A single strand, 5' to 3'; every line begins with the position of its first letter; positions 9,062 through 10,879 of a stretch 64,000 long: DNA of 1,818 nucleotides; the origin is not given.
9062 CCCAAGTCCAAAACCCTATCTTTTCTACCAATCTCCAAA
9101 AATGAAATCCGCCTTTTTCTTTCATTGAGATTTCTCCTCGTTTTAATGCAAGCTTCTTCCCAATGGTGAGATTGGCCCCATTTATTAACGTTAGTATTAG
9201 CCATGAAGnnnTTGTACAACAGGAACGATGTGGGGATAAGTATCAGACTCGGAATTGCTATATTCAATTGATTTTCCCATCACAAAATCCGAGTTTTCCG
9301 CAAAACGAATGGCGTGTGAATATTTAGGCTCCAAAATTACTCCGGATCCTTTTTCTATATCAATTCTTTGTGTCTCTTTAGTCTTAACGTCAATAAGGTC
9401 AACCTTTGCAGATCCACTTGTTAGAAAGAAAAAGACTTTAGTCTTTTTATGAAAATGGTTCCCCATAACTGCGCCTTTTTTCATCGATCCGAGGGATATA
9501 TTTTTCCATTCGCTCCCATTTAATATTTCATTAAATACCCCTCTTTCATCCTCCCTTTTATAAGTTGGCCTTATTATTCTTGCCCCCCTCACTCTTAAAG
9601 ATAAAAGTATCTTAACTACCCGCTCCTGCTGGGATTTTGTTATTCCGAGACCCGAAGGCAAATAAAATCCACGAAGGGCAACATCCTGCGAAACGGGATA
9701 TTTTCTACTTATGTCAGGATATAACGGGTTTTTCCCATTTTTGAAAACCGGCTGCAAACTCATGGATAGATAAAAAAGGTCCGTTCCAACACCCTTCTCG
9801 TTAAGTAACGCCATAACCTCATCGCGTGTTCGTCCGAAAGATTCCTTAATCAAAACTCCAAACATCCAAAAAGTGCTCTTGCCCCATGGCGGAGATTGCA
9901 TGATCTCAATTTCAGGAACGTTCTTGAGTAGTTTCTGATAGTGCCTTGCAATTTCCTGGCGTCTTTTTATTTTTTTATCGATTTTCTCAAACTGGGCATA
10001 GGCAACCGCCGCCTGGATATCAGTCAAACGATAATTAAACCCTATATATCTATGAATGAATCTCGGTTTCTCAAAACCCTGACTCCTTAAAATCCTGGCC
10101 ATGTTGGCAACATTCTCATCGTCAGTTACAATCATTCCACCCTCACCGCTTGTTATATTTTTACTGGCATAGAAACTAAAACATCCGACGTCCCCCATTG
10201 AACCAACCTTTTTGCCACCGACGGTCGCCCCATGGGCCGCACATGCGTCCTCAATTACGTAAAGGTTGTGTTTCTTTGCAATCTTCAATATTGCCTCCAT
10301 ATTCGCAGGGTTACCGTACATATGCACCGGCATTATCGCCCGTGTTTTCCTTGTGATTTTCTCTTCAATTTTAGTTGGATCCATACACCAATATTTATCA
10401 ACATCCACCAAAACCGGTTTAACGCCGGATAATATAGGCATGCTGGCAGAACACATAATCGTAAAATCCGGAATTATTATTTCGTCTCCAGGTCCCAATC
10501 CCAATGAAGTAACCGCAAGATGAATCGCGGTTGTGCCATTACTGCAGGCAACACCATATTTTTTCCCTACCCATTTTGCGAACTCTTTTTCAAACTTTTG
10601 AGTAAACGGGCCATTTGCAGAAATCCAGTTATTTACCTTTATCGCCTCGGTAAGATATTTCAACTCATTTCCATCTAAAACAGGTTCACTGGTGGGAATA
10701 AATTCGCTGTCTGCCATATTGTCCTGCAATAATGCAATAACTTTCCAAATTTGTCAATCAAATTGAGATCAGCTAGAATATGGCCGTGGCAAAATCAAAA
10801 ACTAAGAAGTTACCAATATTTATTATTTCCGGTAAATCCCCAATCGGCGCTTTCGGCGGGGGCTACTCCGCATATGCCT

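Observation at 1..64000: About 20 GT-C-fold membrane glycosyltransferase genes in 64 kb: an outsized extracytoplasmic glycosylation island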

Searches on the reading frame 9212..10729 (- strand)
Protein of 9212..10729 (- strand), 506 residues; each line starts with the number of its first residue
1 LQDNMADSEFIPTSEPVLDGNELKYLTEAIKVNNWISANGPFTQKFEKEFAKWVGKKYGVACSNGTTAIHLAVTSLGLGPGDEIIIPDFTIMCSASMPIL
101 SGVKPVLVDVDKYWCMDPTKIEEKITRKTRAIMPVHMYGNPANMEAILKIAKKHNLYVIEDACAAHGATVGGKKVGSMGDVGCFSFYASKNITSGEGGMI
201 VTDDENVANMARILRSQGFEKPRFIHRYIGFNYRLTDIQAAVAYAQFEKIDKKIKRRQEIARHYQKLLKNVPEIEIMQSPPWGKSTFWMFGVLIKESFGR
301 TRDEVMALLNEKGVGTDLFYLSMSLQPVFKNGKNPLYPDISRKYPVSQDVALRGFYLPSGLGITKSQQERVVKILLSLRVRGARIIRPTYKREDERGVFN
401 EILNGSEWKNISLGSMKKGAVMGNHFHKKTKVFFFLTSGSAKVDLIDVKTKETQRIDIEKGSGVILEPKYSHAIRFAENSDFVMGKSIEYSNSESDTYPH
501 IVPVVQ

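Call 6: search_protein_families(library=pfam, max_evalue=0.01, proteins=[window:9212-10729:-])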
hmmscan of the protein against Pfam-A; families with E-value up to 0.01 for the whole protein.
window:9212-10729:- (506 aa): 8 families
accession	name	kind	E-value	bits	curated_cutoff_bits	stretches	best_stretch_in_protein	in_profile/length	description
PF01041.23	DegT_DnrJ_EryC1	-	6.1e-118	394.6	19.8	1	19-375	4-359/360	DegT/DnrJ/EryC1/StrS aminotransferase family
PF01212.27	Beta_elim_lyase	-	4.3e-12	46.4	27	1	39-274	30-271/288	Beta-eliminating lyase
PF14667.12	Polysacc_synt_C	-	1.2e-10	41.9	28.7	1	393-497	2-110/111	Polysaccharide biosynthesis C-terminal domain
PF00155.27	Aminotran_1_2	-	3.5e-09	36.8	19.7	1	43-210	44-241/361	Aminotransferase class I and II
PF01053.26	Cys_Met_Meta_PP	-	1.4e-08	34.2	27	1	40-170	51-182/381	Cys/Met metabolism PLP-dependent enzyme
PF00266.25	Aminotran_5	-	1.7e-07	31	21.5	1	45-278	47-301/371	Aminotransferase class-V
PF07883.17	Cupin_2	-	0.00024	21.2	27.2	1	415-482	4-64/70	Cupin domain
PF05523.17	FdtA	-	0.00032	20.9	23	1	416-493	40-117/131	WxcM-like, C-terminal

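Call 45: search_protein_families(library=ncbifam, max_evalue=0.00001, proteins=[window:9212-10729:-])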
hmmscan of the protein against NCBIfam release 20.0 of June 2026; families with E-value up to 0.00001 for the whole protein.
window:9212-10729:- (506 aa): 14 families
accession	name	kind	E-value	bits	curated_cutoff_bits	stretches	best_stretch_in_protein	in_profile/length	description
TIGR04181.1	NHT_00031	hypoth_equivalog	5e-87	292.1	420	1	11-334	1-340/359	LegC family aminotransferase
TIGR03588.1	PseC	equivalog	1.4e-80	271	423.5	1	11-376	2-377/380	UDP-4-amino-4,6-dideoxy-N-acetyl-beta-L-altrosamine transaminase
NF008658.2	PRK11658.1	equivalog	1.2e-71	241.3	631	1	8-331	2-335/379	UDP-4-amino-4-deoxy-L-arabinose aminotransferase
NF008687.0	PRK11706.1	equivalog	6.8e-70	235.7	375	1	11-376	2-371/375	dTDP-4-amino-4,6-dideoxygalactose transaminase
TIGR02379.1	ECA_wecE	subfamily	9.5e-59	199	434.85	1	10-376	1-372/376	dTDP-4-amino-4,6-dideoxy-D-glucose transaminase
NF011936.0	PRK15407.1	equivalog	1.9e-58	198.2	423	2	6-218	32-251/440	lipopolysaccharide biosynthesis protein RfbH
TIGR04427.1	PLP_DesI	equivalog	6.1e-56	190.2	650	1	32-384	43-388/390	dTDP-4-dehydro-6-deoxyglucose aminotransferase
NF041364.1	GntC_guanitoxin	equivalog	1.8e-08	33.7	415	1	63-162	66-174/356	guanitoxin biosynthesis PLP-dependent (S)-gamma-hydroxy-L-arginine cyclodehydratase GntC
NF005816.0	PRK07682.1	equivalog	4.2e-08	32.2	620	1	66-165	100-206/390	aminotransferase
NF004770.0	PRK06108.1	subfamily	5.2e-08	32.1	422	1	49-162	89-210/396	pyridoxal phosphate-dependent aminotransferase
NF004621.0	PRK05957.1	equivalog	1.9e-07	30.2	498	1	68-162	101-200/389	pyridoxal phosphate-dependent aminotransferase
NF005744.0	PRK07568.1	subfamily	1.4e-06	27.3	389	1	62-162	94-202/398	pyridoxal phosphate-dependent aminotransferase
TIGR01325.1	O_suc_HS_sulf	equivalog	3.5e-06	25.9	510.05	1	31-283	44-296/380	O-succinylhomoserine sulfhydrylase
NF006229.0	PRK08361.1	equivalog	6.2e-06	25.4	624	0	67-212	104-261/391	aspartate aminotransferase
